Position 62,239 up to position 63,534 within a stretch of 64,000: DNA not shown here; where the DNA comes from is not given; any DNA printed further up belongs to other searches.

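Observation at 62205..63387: Iteron array, probable leaderless promoter, and a DUF1016-SNase fusion nuclease immediately 3' of the intron-containing tRNA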

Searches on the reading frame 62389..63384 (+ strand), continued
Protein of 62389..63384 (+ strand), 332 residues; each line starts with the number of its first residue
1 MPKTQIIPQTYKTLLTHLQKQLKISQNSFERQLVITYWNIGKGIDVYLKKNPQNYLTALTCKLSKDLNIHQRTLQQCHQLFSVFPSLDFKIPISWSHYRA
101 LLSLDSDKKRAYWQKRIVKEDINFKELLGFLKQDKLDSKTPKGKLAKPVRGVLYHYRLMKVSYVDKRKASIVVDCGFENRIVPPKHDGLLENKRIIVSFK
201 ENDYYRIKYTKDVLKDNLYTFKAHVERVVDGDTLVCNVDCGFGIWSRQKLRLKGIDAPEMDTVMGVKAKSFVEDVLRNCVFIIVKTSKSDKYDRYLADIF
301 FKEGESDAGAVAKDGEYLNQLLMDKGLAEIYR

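Call 55: search_dna_similar(query=window:62389-63384:+, collection=plasmids, mode=protein, max_evalue=0.001, max_rows=15)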
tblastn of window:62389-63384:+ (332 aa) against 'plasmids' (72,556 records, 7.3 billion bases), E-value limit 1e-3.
Records with a match: 2053; places in all: 2065; records where one place covers at least 80% of the query: 24.
Best place of each record, by identity: <60% 2053.
By first word of the organism name: Klebsiella 868; Escherichia 407; Salmonella 338; Enterobacter 278; Bacillus 42; Citrobacter 35; Leptospira 24; Clostridium 10; Leclercia 10; Raoultella 7; and 21 more.
By predicted mobility (MOB-suite, as given by PLSDB): conjugative 1422; non-mobilizable 620; mobilizable 11.
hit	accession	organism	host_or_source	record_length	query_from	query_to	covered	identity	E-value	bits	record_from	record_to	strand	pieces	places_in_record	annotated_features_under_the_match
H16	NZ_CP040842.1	Leptospira weilii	Canis lupus familiaris,urine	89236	49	326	84%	26.8%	3e-20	99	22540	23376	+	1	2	DUF1016 N-terminal domain-containing protein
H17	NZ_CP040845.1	Leptospira weilii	Canis lupus familiaris,urine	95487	49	326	84%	26.8%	3e-20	99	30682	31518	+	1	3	DUF1016 N-terminal domain-containing protein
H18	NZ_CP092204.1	Leptospira weilii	Homo sapiens,blood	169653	49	326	84%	26.6%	1e-18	94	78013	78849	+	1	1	DUF1016 N-terminal domain-containing protein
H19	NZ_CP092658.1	Leptospira kirschneri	Homo sapiens,blood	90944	52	322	82%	26.1%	2e-17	90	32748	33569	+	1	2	DUF1016 N-terminal domain-containing protein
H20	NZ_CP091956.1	Leptospira noguchii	Bos taurus,Cell culture,urine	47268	40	324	86%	24.4%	1e-16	88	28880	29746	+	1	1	DUF1016 N-terminal domain-containing protein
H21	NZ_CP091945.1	Leptospira noguchii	Bos taurus,Cell culture,urine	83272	40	324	86%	24.4%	1e-16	88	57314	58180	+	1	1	DUF1016 N-terminal domain-containing protein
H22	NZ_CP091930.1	Leptospira noguchii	Bos taurus,Cell culture,urine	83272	40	324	86%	24.4%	1e-16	88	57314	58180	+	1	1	DUF1016 N-terminal domain-containing protein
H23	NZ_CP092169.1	Leptospira interrogans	Homo sapiens,blood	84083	54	322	81%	25.5%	2e-17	91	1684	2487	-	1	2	DUF1016 N-terminal domain-containing protein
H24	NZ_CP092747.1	Leptospira interrogans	Homo sapiens,blood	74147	54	322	81%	25.5%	8e-17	89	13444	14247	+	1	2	DUF1016 N-terminal domain-containing protein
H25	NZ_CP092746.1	Leptospira interrogans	Homo sapiens,blood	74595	54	322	81%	25.5%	8e-17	89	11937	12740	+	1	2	DUF1016 N-terminal domain-containing protein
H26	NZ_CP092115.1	Leptospira noguchii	Bos taurus,Cell culture,urine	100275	40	324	86%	24.1%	8e-16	86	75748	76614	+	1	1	DUF1016 N-terminal domain-containing protein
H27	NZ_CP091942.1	Leptospira noguchii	Bos taurus,Cell culture,urine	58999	40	324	86%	24.1%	1e-15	85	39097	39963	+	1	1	DUF1016 N-terminal domain-containing protein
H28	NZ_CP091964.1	Leptospira noguchii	Homo sapiens,Cell culture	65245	40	324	86%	24.1%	1e-15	85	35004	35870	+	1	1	DUF1016 N-terminal domain-containing protein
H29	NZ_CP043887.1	Leptospira interrogans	Homo sapiens,cell culture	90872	49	322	83%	24.8%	9e-17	89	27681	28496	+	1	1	DUF1016 N-terminal domain-containing protein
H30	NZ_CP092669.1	Leptospira interrogans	Homo sapiens,blood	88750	49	322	83%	24.8%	1e-16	89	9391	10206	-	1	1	DUF1016 N-terminal domain-containing protein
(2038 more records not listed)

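Call 56: get_annotated_region(hit=H17, flank=8000)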
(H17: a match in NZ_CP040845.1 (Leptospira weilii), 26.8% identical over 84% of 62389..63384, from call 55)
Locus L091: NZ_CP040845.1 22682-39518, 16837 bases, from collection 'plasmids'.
description: Leptospira weilii strain CUD13 plasmid pD13, complete sequence
organism: Leptospira weilii (NCBI taxid 28184)
taxonomy: Bacteria; Spirochaetota; Spirochaetia; Leptospirales; Leptospiraceae; Leptospira; Leptospira weilii
host: -; source: Canis lupus familiaris,urine; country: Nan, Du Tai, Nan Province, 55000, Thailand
typing (MOB-suite, as given by PLSDB): non-mobilizable
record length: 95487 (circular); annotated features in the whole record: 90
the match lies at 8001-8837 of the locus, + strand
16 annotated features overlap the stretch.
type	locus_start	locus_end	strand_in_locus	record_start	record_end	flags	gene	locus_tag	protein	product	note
CDS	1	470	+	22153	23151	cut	-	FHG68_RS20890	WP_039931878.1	DUF1016 N-terminal domain-containing protein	-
CDS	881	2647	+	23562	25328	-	-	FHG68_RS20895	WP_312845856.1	RHS repeat-associated core domain-containing protein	-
CDS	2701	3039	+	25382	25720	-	-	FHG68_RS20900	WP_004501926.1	hypothetical protein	-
CDS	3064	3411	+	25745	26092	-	-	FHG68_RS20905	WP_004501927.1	hypothetical protein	-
CDS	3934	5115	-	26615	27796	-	-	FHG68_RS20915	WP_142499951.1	helix-turn-helix domain-containing protein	-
CDS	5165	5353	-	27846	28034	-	-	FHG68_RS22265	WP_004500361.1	hypothetical protein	-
CDS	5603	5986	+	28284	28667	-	-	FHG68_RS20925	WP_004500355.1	hypothetical protein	-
CDS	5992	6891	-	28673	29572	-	-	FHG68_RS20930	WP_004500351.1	membrane protein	-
CDS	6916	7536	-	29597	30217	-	-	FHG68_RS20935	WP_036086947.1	hypothetical protein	-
CDS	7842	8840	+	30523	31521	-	-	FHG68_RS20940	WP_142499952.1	DUF1016 N-terminal domain-containing protein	-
CDS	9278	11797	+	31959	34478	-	-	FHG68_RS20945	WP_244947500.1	RHS repeat-associated core domain-containing protein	-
CDS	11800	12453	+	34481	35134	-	-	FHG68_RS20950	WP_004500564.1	hypothetical protein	-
CDS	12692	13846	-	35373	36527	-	-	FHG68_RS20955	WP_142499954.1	AraC family transcriptional regulator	-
CDS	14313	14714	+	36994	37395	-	-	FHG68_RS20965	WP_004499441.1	helix-turn-helix transcriptional regulator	-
CDS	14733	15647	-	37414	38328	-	-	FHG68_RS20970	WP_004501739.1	histidine kinase N-terminal 7TM domain-containing protein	-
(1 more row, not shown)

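Call 66: search_protein_families(library=pfam, proteins=[L071:2388-3383:+, L071:3387-5900:+, L053:2380-5169:+, L069:1300-3963:+, L069:4370-5833:-, L079:2559-3296:+, L027:4918-5955:-, L068:5052-5825:+, L073:3213-5780:-, L056:4677-5645:-], max_evalue=0.001)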
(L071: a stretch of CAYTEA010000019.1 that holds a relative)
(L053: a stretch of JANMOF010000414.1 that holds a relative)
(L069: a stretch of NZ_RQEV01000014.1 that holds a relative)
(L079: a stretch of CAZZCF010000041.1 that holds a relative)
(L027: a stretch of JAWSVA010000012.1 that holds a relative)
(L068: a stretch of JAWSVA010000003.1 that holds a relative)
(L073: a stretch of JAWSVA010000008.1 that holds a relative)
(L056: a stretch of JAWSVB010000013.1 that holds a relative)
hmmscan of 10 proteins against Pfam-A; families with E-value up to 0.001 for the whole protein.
L071:2388-3383:+ (332 aa): 4 families
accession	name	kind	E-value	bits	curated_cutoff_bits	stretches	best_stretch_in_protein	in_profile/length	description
PF00004.35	AAA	-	3.5e-28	99.1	21.2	1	125-249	1-129/131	ATPase family associated with various cellular activities (AAA)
PF07728.20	AAA_5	-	8.8e-05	23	22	0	125-153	2-31/139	AAA domain (dynein-related subfamily)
PF13401.12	AAA_22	-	0.00017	22.3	27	0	123-164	6-33/130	AAA domain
PF03215.21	Rad17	-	0.00052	20.4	23.8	0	113-150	36-73/186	Rad17 P-loop domain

L071:3387-5900:+ (838 aa): 1 family
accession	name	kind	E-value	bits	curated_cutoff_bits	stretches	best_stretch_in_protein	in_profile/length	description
PF00082.27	Peptidase_S8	-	1.3e-55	189.2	21.8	1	279-617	2-288/288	Subtilase family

L053:2380-5169:+ (930 aa): 7 families
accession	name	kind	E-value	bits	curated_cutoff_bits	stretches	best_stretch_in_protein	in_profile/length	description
PF04851.21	ResIII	-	1.6e-42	145.6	22.5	1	157-310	3-163/164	Type III restriction enzyme, res subunit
PF08463.15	EcoEI_R_C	-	1e-22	81.4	24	1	773-927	2-160/163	EcoEI R protein C-terminal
PF18766.7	SWI2_SNF2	-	3.6e-15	56.7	26.7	1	162-338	2-180/221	SWI2/SNF2 ATPase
PF04313.20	HSDR_N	-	1.4e-12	48.4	25.1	1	2-121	2-196/198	Type I restriction enzyme R protein N terminus (HSDR_N)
PF00270.35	DEAD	-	1.8e-12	47.7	26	1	161-312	3-163/167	DEAD/DEAH box helicase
PF00271.37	Helicase_C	-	3e-07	31.1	23.5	1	422-522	15-108/110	Helicase conserved C-terminal domain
PF13588.12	HSDR_N_2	-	2.9e-06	27.8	25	1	49-119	33-98/110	Type I restriction enzyme R protein N terminus (HSDR_N)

L069:1300-3963:+ (888 aa): 3 families
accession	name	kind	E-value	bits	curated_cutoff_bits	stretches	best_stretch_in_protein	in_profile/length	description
PF04851.21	ResIII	-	1.8e-20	74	22.5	1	59-233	20-163/164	Type III restriction enzyme, res subunit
PF18766.7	SWI2_SNF2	-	7.9e-06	26.1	26.7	1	139-282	78-204/221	SWI2/SNF2 ATPase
PF00271.37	Helicase_C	-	8.9e-05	23.2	23.5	1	317-419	18-108/110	Helicase conserved C-terminal domain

L069:4370-5833:- (488 aa): 1 family
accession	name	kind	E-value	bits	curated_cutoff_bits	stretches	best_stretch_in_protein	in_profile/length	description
PF00583.31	Acetyltransf_1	-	1.4e-08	35.4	20.7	1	166-285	6-116/116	Acetyltransferase (GNAT) family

L079:2559-3296:+ (246 aa): 1 family
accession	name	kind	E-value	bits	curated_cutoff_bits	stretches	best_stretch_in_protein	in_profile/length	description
PF07505.17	DUF5131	-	1.9e-94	316.2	28.9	1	4-234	1-243/243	Protein of unknown function (DUF5131)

L027:4918-5955:- (346 aa): 1 family
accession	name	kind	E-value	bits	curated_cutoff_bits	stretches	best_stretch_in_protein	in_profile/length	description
PF03747.19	ADP_ribosyl_GH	-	2.5e-62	211.6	26.2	1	57-313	2-286/287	ADP-ribosylglycohydrolase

L068:5052-5825:+ (258 aa): 0 families

L073:3213-5780:- (856 aa): 5 families
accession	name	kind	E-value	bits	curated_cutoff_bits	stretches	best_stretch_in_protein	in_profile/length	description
PF00488.27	MutS_V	-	8.1e-88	293.8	30.2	1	612-799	1-188/188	MutS domain V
PF05192.23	MutS_III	-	2.4e-52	178.6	34.1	1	272-561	1-194/194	MutS domain III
PF01624.25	MutS_I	-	7.8e-43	145.7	20.6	1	10-121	1-112/113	MutS domain I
PF05190.23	MutS_IV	-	2.6e-30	105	22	1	430-521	1-92/92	MutS family domain IV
PF05188.22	MutS_II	-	1.6e-25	90.5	25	1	130-255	1-132/133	MutS domain II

L056:4677-5645:- (323 aa): 4 families
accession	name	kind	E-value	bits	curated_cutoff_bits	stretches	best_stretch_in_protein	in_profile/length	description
PF12833.13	HTH_18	-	1.1e-18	67.7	33.6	1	32-110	1-78/80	Helix-turn-helix domain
PF00165.29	HTH_AraC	-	3.3e-13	49.9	26.6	2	19-59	1-41/42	Bacterial regulatory helix-turn-helix proteins, AraC family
PF06445.20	GyrI-like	-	4.2e-12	47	26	1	168-319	3-154/155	GyrI-like small molecule binding domain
PF14526.11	Cass2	-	5.6e-06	27.1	27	1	171-314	3-145/150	Integron-associated effector binding protein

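Call 69: find_related_loci(query=A1, collection=viral_contigs, flank=6000)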
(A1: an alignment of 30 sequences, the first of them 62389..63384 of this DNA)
Query A1 (332 aa) in viral_contigs; peptide patterns used: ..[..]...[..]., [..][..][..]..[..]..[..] (x = any residue, [..] = any of these).
148 stretches matched a pattern; 117 encode a relative of the query (tblastn E <= 1e-3); the best 80 are kept; 80 distinct loci.
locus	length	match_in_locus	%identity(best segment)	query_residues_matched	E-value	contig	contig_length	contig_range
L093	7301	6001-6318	41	216-331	1e-17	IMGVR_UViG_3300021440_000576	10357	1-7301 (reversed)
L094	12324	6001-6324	40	218-331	1e-17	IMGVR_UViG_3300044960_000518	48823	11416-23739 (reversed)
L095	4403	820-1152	39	208-331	1e-17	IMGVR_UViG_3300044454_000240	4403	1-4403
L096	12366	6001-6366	37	218-331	3e-16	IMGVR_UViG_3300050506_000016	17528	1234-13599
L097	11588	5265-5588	37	218-331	9e-16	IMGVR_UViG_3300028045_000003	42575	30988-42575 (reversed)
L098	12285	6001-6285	43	215-303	3e-15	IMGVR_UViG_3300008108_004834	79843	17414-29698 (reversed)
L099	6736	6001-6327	35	216-331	3e-15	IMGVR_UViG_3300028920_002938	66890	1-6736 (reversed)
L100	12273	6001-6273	42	219-303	7e-15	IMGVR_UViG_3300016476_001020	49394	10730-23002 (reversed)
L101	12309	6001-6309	36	218-331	1e-14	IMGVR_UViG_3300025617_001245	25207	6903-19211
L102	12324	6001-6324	39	219-331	2e-14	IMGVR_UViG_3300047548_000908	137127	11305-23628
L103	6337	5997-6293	42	218-307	2e-14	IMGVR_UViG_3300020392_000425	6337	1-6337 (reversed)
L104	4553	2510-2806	42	218-307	2e-14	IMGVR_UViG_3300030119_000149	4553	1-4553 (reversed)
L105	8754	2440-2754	35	218-331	4e-14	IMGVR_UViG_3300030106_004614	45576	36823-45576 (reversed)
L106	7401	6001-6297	40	218-307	6e-14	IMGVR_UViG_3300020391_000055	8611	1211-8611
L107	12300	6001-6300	40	218-312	7e-14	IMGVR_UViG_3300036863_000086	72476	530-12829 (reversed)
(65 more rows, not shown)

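Call 75: search_protein_representatives(alignment_id=A1)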
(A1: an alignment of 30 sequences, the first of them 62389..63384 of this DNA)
Query: 30 sequences, 340 profile positions. Proteins with E-value up to 0.001 (for the whole library): 32098; up to 1e-10: 9668; up to 1e-30: 1117. The best 150 are listed.
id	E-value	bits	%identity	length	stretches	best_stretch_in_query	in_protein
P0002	3.0e-128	444.3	-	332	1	1-339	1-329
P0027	7.5e-127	439.7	-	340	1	1-339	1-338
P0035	5.4e-122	423.7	-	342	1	7-339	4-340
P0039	7.5e-122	423.2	-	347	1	1-339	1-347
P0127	2.3e-121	421.6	-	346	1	9-338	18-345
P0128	1.1e-119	416.1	-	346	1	1-338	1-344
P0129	1.7e-117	408.9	-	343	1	5-339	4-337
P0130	4.7e-116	404.2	-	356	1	1-338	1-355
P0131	8.1e-115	400.1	-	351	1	1-339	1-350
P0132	3.0e-114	398.2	-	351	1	2-338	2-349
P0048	8.2e-114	396.8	-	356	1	5-339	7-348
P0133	2.0e-113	395.5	-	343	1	5-339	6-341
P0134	5.9e-113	394.0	-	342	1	8-339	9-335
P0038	2.7e-111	388.5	-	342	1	1-339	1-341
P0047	6.8e-111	387.2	-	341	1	4-339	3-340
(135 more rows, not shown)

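Call 79: search_protein_families(library=pfam, alignment_id=A2, max_evalue=0.00001)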
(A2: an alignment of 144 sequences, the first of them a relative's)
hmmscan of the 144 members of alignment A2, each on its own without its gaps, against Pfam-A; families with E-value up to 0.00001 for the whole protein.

A. member 1, L001:913-1410:+ (166 aa): 2 families
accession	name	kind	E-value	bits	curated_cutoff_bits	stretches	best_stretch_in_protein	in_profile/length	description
PF00903.31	Glyoxalase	-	1.3e-25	90.5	20.6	1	36-157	1-121/121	Glyoxalase/Bleomycin resistance protein/Dioxygenase superfamily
PF13669.12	Glyoxalase_4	-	3.6e-07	30.9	27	1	39-136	2-100/109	Glyoxalase/Bleomycin resistance protein/Dioxygenase superfamily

B. families by the number of members that match (of 144 scanned): 171 families (the first 25 are shown)
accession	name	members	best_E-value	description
PF00270.35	DEAD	3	6.8e-47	DEAD/DEAH box helicase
PF10543.14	ORF6N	3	1.4e-33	ORF6N domain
PF13245.12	AAA_19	3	7.4e-24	AAA domain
PF04851.21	ResIII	3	1.6e-10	Type III restriction enzyme, res subunit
PF12796.13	Ank_2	2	2.5e-78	Ankyrin repeats (3 copies)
PF13637.12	Ank_4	2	1.9e-75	Ankyrin repeats (many copies)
PF00023.36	Ank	2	5.4e-74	Ankyrin repeat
PF13606.12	Ank_3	2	2e-56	Ankyrin repeat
PF13857.12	Ank_5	2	6.5e-49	Ankyrin repeats (many copies)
PF00271.37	Helicase_C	2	1e-34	Helicase conserved C-terminal domain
PF01370.27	Epimerase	2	3.4e-34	NAD dependent epimerase/dehydratase family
PF00717.28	Peptidase_S24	2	2.1e-31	Peptidase S24-like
PF05970.20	PIF1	2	4e-30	PIF1-like helicase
PF12804.13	NTP_transf_3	2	2.6e-27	MobA-like NTP transferase domain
PF00076.28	RRM_1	2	3.4e-21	RNA recognition motif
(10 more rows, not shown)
